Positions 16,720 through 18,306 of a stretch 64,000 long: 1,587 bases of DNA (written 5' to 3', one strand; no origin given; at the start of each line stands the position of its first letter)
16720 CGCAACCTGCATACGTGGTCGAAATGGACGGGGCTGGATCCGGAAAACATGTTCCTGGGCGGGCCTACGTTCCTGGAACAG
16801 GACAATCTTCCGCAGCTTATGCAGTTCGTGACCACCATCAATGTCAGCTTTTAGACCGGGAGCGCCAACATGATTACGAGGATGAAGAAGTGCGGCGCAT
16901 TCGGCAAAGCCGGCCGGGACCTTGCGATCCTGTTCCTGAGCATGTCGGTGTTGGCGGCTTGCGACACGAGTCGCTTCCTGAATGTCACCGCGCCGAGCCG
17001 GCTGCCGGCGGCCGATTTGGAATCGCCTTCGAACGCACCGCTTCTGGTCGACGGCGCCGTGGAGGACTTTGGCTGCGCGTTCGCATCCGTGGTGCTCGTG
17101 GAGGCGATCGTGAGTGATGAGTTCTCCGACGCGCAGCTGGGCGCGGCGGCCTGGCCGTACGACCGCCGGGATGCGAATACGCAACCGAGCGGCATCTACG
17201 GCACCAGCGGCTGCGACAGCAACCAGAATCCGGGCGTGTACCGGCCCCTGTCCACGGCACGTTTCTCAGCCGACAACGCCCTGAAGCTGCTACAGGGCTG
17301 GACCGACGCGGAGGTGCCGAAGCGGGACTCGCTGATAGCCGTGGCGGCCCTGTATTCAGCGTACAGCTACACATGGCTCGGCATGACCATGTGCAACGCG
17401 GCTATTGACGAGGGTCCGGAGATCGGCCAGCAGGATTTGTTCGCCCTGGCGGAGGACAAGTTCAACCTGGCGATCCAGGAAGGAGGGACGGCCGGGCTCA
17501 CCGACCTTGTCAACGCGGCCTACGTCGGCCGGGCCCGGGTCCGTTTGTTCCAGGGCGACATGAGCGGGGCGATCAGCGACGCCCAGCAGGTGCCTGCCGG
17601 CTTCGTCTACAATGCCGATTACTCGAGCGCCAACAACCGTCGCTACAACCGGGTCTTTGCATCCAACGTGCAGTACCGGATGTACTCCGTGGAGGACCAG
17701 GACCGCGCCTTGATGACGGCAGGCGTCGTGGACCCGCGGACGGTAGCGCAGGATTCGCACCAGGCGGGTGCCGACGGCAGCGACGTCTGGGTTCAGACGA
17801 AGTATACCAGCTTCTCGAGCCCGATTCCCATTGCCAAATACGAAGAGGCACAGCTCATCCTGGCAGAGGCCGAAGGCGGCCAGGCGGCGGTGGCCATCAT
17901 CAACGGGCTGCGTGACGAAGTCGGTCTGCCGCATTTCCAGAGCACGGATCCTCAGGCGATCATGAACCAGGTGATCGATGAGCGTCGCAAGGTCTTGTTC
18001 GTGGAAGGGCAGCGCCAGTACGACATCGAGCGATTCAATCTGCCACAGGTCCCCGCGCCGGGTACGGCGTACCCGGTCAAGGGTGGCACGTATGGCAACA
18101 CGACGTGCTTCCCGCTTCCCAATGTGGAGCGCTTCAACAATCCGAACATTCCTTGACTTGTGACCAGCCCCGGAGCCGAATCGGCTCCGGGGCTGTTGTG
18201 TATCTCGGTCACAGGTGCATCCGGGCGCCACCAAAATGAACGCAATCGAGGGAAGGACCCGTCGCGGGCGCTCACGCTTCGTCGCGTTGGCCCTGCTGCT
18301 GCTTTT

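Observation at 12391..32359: SusC/SusD importer embedded in a locus of exported D-stereospecific peptidase-type enzymes: candidate utilisation locus for D-amino-acid peptides or peptidoglycan stem peptides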

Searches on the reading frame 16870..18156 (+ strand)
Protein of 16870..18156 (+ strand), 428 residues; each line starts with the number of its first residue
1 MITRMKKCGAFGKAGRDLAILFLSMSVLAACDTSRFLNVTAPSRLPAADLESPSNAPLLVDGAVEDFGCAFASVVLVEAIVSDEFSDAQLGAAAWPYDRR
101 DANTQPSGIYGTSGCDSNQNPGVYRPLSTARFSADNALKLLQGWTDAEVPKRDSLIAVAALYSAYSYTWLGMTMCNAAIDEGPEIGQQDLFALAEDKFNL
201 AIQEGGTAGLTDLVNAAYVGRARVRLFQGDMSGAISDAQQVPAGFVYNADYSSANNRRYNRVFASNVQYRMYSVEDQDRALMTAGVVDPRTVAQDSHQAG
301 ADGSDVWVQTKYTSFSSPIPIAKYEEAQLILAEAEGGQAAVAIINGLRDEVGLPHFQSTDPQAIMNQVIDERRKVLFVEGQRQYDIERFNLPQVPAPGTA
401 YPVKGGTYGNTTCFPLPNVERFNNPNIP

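Call 5: search_protein_families(library=pfam, proteins=[window:16870-18156:+], max_evalue=0.001)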
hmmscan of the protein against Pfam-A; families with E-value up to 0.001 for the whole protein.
window:16870-18156:+ (428 aa): 1 family
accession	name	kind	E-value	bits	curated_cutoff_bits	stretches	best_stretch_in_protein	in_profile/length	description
PF07980.17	SusD_RagB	-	7.9e-07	29.4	23.1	1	326-391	163-236/297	SusD family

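Call 7: search_protein_families(library=ncbifam, proteins=[window:16870-18156:+], max_evalue=0.00001)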
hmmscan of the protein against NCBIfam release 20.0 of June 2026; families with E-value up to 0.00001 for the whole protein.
window:16870-18156:+ (428 aa): 0 families

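Call 13: find_homologous_proteins(query=window:16870-18156:+, max_evalue=0.00001)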
Query window:16870-18156:+ (428 aa): 1866 proteins with E <= 0.00001 among 8000 candidates; the best 120 are listed.
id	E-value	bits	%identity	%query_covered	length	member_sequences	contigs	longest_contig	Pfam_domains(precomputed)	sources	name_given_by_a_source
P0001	1.9e-285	964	100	100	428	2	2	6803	PF07980.18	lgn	-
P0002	3.1e-258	874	91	100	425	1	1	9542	PF07980.18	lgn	-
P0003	1.8e-242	822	86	100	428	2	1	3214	PF07980.18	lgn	-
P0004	1.4e-179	615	66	93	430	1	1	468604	PF07980.18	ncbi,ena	-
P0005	1.8e-175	602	62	100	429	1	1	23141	PF07980.18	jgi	jgi:starch-binding outer membrane protein, SusD/RagB family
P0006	1.1e-170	586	63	100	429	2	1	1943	PF07980.18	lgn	-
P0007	1.8e-169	582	62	99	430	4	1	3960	PF07980.18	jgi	jgi:hypothetical protein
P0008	1.4e-168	579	62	100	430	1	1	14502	PF07980.18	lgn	-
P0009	6.6e-164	564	63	93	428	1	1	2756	PF07980.18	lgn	-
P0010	8.3e-164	563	62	97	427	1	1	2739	PF07980.18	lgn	-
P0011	4.3e-158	545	61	93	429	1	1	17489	PF07980.18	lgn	-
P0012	2.7e-157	542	61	96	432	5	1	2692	PF07980.18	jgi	jgi:starch-binding outer membrane protein, SusD/RagB family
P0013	1.6e-156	539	62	93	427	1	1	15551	PF07980.18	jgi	jgi:starch-binding outer membrane protein, SusD/RagB family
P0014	9.0e-156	537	60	98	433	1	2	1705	PF07980.18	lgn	-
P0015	1.7e-155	536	60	96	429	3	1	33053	PF07980.18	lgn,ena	-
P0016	1.7e-155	536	58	96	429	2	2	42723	PF07980.18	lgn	-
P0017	2.5e-155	535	61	93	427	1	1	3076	PF07980.18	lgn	-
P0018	2.8e-155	535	59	94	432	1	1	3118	PF07980.18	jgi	-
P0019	5.4e-155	534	59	100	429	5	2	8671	PF07980.18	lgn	-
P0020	8.2e-155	534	61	93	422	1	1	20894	PF07980.18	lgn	-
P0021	8.5e-155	534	61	93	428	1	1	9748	PF07980.18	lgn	-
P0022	1.1e-154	533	59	98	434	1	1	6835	PF07980.18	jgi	jgi:hypothetical protein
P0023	3.0e-154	532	58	100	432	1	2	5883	PF07980.18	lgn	-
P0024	3.1e-154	532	59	93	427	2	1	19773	PF07980.18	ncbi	-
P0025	3.9e-154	532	61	93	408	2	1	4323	PF07980.18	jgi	-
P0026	1.1e-153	530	59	94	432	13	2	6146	PF07980.18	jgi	jgi:hypothetical protein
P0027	5.2e-153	528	59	93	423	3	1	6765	PF07980.18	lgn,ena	-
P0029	2.4e-152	526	59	96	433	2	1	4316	PF07980.18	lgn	-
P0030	2.9e-152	525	59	94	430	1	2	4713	PF07980.18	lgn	-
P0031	4.4e-152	525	59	96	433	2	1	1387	PF07980.18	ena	-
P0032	4.4e-152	525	60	96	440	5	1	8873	PF07980.18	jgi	jgi:hypothetical protein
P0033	6.0e-152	524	60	93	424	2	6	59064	PF07980.18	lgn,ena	-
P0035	6.1e-152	524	59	97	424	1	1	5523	PF07980.18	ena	-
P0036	6.4e-152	524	61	96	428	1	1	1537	PF07980.18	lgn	-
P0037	7.2e-152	524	59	96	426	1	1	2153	PF07980.18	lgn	-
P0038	7.6e-152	524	58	98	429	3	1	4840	PF07980.18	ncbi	ncbi:MAG: RagB/SusD family nutrient uptake outer membrane protein [Longimicrobiales bacterium]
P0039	8.5e-152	524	57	100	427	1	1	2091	PF07980.18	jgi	jgi:starch-binding outer membrane protein, SusD/RagB family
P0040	1.0e-151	524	59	99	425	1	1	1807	PF07980.18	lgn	-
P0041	1.3e-151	523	58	100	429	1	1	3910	PF07980.18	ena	-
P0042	1.5e-151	523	58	97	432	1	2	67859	PF07980.18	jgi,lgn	-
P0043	1.7e-151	523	59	96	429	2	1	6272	PF07980.18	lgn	-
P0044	1.7e-151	523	58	95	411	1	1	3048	PF07980.18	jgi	jgi:hypothetical protein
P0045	1.7e-151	523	58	96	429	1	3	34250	PF07980.18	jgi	jgi:hypothetical protein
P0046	1.9e-151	523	58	100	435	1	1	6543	PF07980.18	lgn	-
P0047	2.0e-151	523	57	100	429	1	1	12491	PF07980.18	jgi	jgi:starch-binding outer membrane protein, SusD/RagB family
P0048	2.1e-151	523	57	100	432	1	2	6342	PF07980.18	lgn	-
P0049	2.4e-151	522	59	93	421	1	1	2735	PF07980.18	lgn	-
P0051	4.5e-151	521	58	97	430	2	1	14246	PF07980.18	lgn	-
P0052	4.8e-151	521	59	93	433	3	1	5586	PF07980.18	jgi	jgi:hypothetical protein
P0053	6.9e-151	521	57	100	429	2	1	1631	PF07980.18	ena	-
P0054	7.3e-151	521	60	93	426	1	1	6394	PF07980.18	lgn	-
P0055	1.1e-150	520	58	93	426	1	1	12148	PF07980.18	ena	-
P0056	1.2e-150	520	57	96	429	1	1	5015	PF07980.18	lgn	-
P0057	1.2e-150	520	61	93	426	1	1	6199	PF07980.18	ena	-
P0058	1.4e-150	520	58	99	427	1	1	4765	PF07980.18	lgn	-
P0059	1.8e-150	519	58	95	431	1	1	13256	PF07980.18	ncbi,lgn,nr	ncbi:MAG: RagB/SusD family nutrient uptake outer membrane protein [Longimicrobiales bacterium]|nr:Ra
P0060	2.0e-150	519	59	95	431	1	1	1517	PF07980.18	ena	-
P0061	2.3e-150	519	60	91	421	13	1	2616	PF07980.18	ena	-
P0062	2.3e-150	519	59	93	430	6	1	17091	PF07980.18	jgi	-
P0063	2.6e-150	519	59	96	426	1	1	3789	PF07980.18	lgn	-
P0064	2.8e-150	519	58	100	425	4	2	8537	PF07980.18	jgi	jgi:starch-binding outer membrane protein, SusD/RagB family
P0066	3.9e-150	518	59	95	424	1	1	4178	PF07980.18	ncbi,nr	ncbi:MAG TPA: RagB/SusD family nutrient uptake outer membrane protein [Longimicrobiaceae bacterium]|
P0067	8.6e-150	517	57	97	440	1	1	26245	PF07980.18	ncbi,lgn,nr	ncbi:MAG: RagB/SusD family nutrient uptake outer membrane protein [Gemmatimonadota bacterium]|nr:Rag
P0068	1.2e-149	517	60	93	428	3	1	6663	PF07980.18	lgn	-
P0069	3.5e-149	515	58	97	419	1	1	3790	PF07980.18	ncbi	-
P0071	7.1e-149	514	56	100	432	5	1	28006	PF07980.18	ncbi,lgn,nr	ncbi:MAG TPA: RagB/SusD family nutrient uptake outer membrane protein [Longimicrobiales bacterium]|n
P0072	7.5e-149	514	58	96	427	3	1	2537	PF07980.18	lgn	-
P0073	7.8e-149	514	57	98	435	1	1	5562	PF07980.18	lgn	-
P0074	8.6e-149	514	57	100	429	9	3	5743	PF07980.18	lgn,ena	-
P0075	1.2e-148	513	57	96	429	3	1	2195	PF07980.18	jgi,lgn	jgi:hypothetical protein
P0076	2.9e-148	512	58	93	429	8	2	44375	PF07980.18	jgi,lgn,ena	-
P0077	3.5e-148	512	59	93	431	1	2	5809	PF07980.18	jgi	jgi:starch-binding outer membrane protein, SusD/RagB family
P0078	9.7e-148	510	58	97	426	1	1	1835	PF07980.18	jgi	jgi:hypothetical protein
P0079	1.0e-147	510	58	97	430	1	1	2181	PF07980.18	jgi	jgi:hypothetical protein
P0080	1.4e-147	510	59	93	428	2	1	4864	PF07980.18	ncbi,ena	-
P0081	1.4e-147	510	58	96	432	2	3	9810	PF07980.18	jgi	jgi:starch-binding outer membrane protein, SusD/RagB family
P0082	1.4e-147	510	56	100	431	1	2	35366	PF07980.18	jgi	jgi:starch-binding outer membrane protein, SusD/RagB family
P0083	6.1e-147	508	58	93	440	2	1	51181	-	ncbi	ncbi:MAG: RagB/SusD family nutrient uptake outer membrane protein [Gemmatimonadaceae bacterium]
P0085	8.2e-147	507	56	98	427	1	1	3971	PF07980.18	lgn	-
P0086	1.2e-146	507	57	97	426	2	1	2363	PF07980.18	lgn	-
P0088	1.7e-146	506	57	94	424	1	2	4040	PF07980.18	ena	-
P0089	3.9e-146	505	58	97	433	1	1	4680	PF07980.18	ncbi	-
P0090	4.0e-146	505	58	94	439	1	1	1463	PF07980.18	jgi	jgi:hypothetical protein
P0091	4.0e-146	505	57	97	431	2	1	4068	PF07980.18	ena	-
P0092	4.4e-146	505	58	93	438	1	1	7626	PF07980.18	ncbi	-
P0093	5.3e-146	505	57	94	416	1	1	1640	PF07980.18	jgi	jgi:hypothetical protein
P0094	7.0e-146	504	57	96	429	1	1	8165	PF07980.18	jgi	jgi:hypothetical protein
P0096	9.0e-146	504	58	97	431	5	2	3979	PF07980.18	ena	-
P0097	9.2e-146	504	57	97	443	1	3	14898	PF07980.18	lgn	-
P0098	1.2e-145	504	59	94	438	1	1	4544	PF07980.18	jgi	jgi:hypothetical protein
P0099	1.4e-145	503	56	95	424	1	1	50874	PF07980.18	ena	-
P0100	3.7e-145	502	57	97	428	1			PF07980.18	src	-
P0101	4.2e-145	502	58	93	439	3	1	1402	PF07980.18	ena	-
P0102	4.8e-145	502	54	100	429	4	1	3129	PF07980.18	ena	-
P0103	5.3e-145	501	58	96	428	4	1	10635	PF07980.18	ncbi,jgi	-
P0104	7.8e-145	501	57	97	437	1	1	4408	PF07980.18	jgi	jgi:hypothetical protein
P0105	8.7e-145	501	56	97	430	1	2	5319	PF07980.18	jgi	jgi:hypothetical protein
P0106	9.4e-145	501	57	96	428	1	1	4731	PF07980.18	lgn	-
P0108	1.1e-144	500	57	96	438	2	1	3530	PF07980.18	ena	-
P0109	1.5e-144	500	57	93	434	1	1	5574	PF07980.18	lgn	-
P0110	1.5e-144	500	55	96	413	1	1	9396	PF07980.18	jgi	jgi:hypothetical protein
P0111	1.5e-144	500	56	95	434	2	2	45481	PF07980.18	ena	-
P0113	3.2e-144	499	58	93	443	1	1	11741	PF07980.18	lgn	-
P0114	3.3e-144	499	57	93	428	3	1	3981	PF07980.18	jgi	jgi:hypothetical protein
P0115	3.8e-144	499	58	94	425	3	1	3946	PF07980.18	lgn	-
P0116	4.0e-144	499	57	93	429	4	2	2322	PF07980.18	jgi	jgi:starch-binding outer membrane protein, SusD/RagB family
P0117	4.5e-144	498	57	100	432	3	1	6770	PF07980.18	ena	-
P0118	6.1e-144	498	58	93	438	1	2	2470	PF07980.18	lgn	-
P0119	6.1e-144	498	58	93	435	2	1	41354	PF07980.18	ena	-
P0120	7.3e-144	498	62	83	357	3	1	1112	PF07980.18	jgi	jgi:hypothetical protein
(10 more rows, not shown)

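Call 14: find_encoding_contigs(protein=P0004, flank=10000, max_places=2)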
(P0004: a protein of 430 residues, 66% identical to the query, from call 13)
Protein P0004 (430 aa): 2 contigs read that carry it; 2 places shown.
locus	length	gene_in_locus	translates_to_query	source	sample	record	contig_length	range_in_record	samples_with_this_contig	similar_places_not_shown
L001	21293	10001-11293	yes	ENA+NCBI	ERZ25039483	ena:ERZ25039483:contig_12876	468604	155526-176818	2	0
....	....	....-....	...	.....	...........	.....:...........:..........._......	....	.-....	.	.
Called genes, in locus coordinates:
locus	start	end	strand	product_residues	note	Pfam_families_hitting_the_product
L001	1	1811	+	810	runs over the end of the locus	PF12704:MacB_PCD, PF02687:FtsX, PF12704:MacB_PCD, PF02687:FtsX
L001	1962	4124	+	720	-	PF01804:Penicil_amidase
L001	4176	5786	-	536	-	PF02113:Peptidase_S13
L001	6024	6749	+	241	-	PF00392:GntR, PF13412:HTH_24 (faint), PF07729:FCD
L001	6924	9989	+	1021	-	PF13620:CarboxypepD_reg, PF13715:CarbopepD_reg_2, PF07715:Plug, PF00593:TonB_dep_Rec_b-barrel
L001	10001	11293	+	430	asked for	PF07980:SusD_RagB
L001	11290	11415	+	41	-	-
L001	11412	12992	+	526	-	PF00144:Beta-lactamase, PF11954:DUF3471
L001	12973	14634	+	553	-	PF01979:Amidohydro_1 (faint), PF07969:Amidohydro_3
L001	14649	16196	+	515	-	PF00144:Beta-lactamase, PF11954:DUF3471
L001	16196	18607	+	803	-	PF00144:Beta-lactamase, PF01427:Peptidase_M15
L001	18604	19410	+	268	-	-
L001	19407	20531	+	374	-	PF02746:MR_MLE_N, PF26685:DUF8230_C, PF13378:MR_MLE_C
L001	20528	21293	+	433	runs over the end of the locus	PF00324:AA_permease, PF13520:AA_permease_2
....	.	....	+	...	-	?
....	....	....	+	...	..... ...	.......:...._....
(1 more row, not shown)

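Call 15: find_encoding_contigs(protein=P0042, flank=10000, max_places=2)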
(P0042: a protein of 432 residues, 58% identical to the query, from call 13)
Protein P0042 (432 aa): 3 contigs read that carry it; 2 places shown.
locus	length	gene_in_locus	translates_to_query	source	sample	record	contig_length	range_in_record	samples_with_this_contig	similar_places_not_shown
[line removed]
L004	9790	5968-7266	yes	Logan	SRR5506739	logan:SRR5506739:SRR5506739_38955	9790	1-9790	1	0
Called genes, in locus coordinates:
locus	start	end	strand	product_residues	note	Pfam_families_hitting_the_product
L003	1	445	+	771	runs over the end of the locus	PF02516:STT3, PF22627:AglB_core-like (weak), PF18079:AglB_L1 (weak)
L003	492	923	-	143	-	-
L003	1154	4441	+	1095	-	PF26549:Tricorn_N, PF07676:PD40 (weak), PF26549:Tricorn_N, PF26550:Tricorn_2nd, PF07676:PD40, PF14684:Tricorn_C1, PF14685:PDZ_Tricorn, PF03572:Peptidase_S41, +2 more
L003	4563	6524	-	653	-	PF00144:Beta-lactamase, PF11954:DUF3471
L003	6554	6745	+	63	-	-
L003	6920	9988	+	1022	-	PF13620:CarboxypepD_reg, PF13715:CarbopepD_reg_2, PF07715:Plug, PF00593:TonB_dep_Rec_b-barrel, PF14905:OMP_b-brl_3 (weak)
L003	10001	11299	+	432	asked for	PF07980:SusD_RagB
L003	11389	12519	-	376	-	-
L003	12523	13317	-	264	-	PF00106:adh_short, PF13561:adh_short_C2, PF23441:SDR (weak)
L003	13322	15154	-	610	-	PF01979:Amidohydro_1 (faint), PF07969:Amidohydro_3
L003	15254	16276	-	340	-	PF05544:Pro_racemase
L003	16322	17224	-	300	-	PF01063:Aminotran_4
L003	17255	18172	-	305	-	PF00144:Beta-lactamase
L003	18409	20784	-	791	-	PF00144:Beta-lactamase, PF01427:Peptidase_M15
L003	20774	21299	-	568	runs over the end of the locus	PF07969:Amidohydro_3, PF01979:Amidohydro_1 (weak)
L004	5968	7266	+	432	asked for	PF07980:SusD_RagB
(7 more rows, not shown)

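Call 16: find_encoding_contigs(protein=P0083, flank=10000, max_places=2)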
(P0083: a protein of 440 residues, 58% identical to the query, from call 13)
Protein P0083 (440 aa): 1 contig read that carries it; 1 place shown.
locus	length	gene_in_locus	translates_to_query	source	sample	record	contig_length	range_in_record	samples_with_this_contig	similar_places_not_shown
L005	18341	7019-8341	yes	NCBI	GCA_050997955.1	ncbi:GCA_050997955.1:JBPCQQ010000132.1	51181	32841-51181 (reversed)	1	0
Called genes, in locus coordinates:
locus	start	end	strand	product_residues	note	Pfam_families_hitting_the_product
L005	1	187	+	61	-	PF13683:rve_3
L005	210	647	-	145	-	PF07969:Amidohydro_3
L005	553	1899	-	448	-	-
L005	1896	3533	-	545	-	PF02113:Peptidase_S13, PF13354:Beta-lactamase2 (faint)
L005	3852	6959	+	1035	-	PF13620:CarboxypepD_reg, PF13715:CarbopepD_reg_2, PF07715:Plug, PF00593:TonB_dep_Rec_b-barrel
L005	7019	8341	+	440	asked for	-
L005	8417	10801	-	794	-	PF06452:CBM9_1 (weak), PF19313:DUF5916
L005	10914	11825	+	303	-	PF00781:DAGK_cat, PF01513:NAD_kinase (faint)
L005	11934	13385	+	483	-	PF01565:FAD_binding_4, PF02913:FAD-oxidase_C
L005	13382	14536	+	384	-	PF01565:FAD_binding_4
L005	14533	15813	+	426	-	PF13187:Fer4_9 (faint), PF00037:Fer4 (faint), PF12797:Fer4_2 (faint), PF12838:Fer4_7, PF13183:Fer4_8, PF13484:Fer4_16, PF13534:Fer4_17, PF02754:CCG, +3 more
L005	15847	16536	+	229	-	PF00702:Hydrolase, PF13419:HAD_2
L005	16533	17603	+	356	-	PF01571:GCV_T, PF08669:GCV_T_C, PF25455:Beta-barrel_CAF17_C (faint)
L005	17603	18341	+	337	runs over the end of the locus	PF01073:3Beta_HSD, PF01370:Epimerase, PF04321:RmlD_sub_bind, PF05368:NmrA, PF13460:NAD_binding_10, PF16363:GDP_Man_Dehyd, PF07993:NAD_binding_4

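Call 18: find_related_loci(query=A1, collection=genome_contigs, flank=10000)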
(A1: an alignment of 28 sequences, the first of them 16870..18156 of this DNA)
Query A1 (428 aa) in genome_contigs; peptide patterns used: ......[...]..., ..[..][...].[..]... (x = any residue, [..] = any of these).
252 stretches matched a pattern; 77 encode a relative of the query (tblastn E <= 1e-3); 75 distinct loci.
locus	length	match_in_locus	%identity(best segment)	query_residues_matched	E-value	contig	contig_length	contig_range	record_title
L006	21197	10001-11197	66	29-427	2e-178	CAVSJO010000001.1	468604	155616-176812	MAG: uncultured Gemmatimonadales bacterium isolate MFD01721.bin.1.274 genome assembly, contig: contig_12876, whole genom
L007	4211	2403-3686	63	1-427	0e+0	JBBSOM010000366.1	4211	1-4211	MAG: Longimicrobiales bacterium isolate LS6_sbin.3 LS6_sbin.3_K_800963_L_4211_cov_19.2300, whole genome shotgun sequence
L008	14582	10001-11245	60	15-427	3e-162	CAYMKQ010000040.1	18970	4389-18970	MAG TPA_asm: uncultured Gemmatimonadaceae bacterium isolate SRP136066_co1_213 genome assembly, contig: NODE_2834_length_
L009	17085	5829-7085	58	11-427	6e-159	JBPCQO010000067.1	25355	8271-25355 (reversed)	MAG: Gemmatimonadaceae bacterium isolate TH_ant_mag_210 k127_3061238, whole genome shotgun sequence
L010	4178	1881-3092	59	23-427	2e-161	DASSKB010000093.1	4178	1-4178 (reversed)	MAG TPA_asm: Longimicrobiaceae bacterium isolate SMAG_U1130 k141_776805, whole genome shotgun sequence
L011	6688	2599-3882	57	2-427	2e-156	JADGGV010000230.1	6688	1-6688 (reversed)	MAG: Gemmatimonadetes bacterium isolate HOG88 NODE_7973_length_6688_cov_43.305509, whole genome shotgun sequence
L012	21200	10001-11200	59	31-427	2e-154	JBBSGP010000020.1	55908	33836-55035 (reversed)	MAG: Gemmatimonadales bacterium isolate LS2_sbin.42 LS2_sbin.42_K_676444_L_55908_cov_60.0328, whole genome shotgun seque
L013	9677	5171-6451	57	2-427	1e-153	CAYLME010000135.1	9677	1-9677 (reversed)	MAG TPA_asm: uncultured Gemmatimonadaceae bacterium isolate binchicken_co350_48 genome assembly, contig: NODE_7672_lengt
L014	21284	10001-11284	55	2-427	1e-152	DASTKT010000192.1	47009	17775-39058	MAG TPA_asm: Longimicrobiales bacterium isolate SMAG_U2254 k141_1290151, whole genome shotgun sequence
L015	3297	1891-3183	57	16-428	5e-159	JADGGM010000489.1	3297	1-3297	MAG: Gemmatimonadaceae bacterium isolate HOG34 NODE_17229_length_3297_cov_11.295497, whole genome shotgun sequence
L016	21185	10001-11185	58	31-426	2e-149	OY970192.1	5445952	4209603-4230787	MAG: uncultured Gemmatimonadales bacterium isolate MFD01721.bin.c.5 genome assembly, chromosome: 1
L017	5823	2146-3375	58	31-427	2e-149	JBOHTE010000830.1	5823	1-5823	MAG: Gemmatimonadaceae bacterium isolate TC-S_concoct.bin.243 k127_2148247, whole genome shotgun sequence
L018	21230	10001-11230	59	31-427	6e-148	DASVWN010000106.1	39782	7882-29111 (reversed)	MAG TPA_asm: Gemmatimonadaceae bacterium isolate SMAG_U2549 k141_98937, whole genome shotgun sequence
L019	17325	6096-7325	58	31-427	1e-147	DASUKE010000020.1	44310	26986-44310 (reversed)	MAG TPA_asm: Gemmatimonadaceae bacterium isolate SMAG_U1505 k141_181879, whole genome shotgun sequence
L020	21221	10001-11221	57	34-426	4e-146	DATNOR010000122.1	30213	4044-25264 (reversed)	MAG TPA_asm: Gemmatimonadales bacterium isolate SMAG_U11536 k141_718246, whole genome shotgun sequence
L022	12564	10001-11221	57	34-426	1e-145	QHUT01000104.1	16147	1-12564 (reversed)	MAG: Gemmatimonadetes bacterium isolate AG21 14_0927_05_20cm_scaffold_2164_curated, whole genome shotgun sequence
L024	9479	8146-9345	58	37-426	1e-144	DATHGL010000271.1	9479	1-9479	MAG TPA_asm: Gemmatimonadales bacterium isolate SMAG_U12473 k141_263360, whole genome shotgun sequence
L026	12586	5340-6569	56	19-426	3e-144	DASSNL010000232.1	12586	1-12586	MAG TPA_asm: Gemmatimonadaceae bacterium isolate SMAG_U1224 k141_1705289, whole genome shotgun sequence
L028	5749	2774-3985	56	28-428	1e-143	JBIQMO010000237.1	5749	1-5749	MAG: Gemmatimonas aurantiaca isolate mag.37h NODE_3823_length_5749, whole genome shotgun sequence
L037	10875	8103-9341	55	18-427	7e-140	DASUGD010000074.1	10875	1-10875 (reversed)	MAG TPA_asm: Gemmatimonadaceae bacterium isolate SMAG_U1396 k141_1971856, whole genome shotgun sequence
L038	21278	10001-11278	53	6-427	4e-137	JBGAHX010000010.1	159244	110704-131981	MAG: Gemmatimonadaceae bacterium isolate MAG_MBR_H125.88 MBRH125-88_opera_contig_579, whole genome shotgun sequence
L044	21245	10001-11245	53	18-427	4e-136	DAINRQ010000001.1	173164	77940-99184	MAG TPA_asm: Gemmatimonadaceae bacterium isolate CTOTU27634 NODE_3_length_173164_cov_15.226037, whole genome shotgun seq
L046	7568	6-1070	56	77-427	2e-122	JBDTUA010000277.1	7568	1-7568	MAG: Gemmatimonadota bacterium isolate cluster3_bin.33 NODE_48813_length_7568_cov_6.662851, whole genome shotgun sequenc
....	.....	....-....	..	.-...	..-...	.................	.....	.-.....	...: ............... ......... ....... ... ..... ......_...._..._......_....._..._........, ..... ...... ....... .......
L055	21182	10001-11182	50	28-428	1e-106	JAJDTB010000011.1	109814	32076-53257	MAG: Gemmatimonadetes bacterium isolate jk18x11bins.40 k141_1132483, whole genome shotgun sequence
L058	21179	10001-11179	49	36-428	1e-105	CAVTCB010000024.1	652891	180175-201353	MAG: uncultured Gemmatimonadales bacterium isolate MFD02360.bin.2.2 genome assembly, contig: contig_8050, whole genome s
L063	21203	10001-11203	48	19-428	6e-102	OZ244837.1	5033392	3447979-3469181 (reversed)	MAG: Longimicrobiales bacterium isolate 48aeeb49-8e18-4534-9786-cea19b553b3a genome assembly, chromosome: 1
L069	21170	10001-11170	47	31-428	4e-98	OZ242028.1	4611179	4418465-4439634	MAG: Longimicrobiales bacterium isolate 4ff28408-fd68-4aab-b988-5c1bd4018f56 genome assembly, chromosome: 1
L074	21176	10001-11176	46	28-428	2e-94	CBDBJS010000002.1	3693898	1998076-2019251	MAG: Longimicrobiales bacterium isolate 60270cfb-bcca-4a79-918d-44b5eb70727e genome assembly, contig: contig_2, whole ge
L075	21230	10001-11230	58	31-427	2e-146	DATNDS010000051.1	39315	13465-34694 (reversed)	MAG TPA_asm: Gemmatimonadaceae bacterium isolate SMAG_U11248 k141_3451071, whole genome shotgun sequence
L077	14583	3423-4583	48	28-421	2e-103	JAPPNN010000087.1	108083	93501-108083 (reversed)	MAG: Gemmatimonadota bacterium isolate RHO3_bin_72 NODE_437_length_108083_cov_464.940895, whole genome shotgun sequence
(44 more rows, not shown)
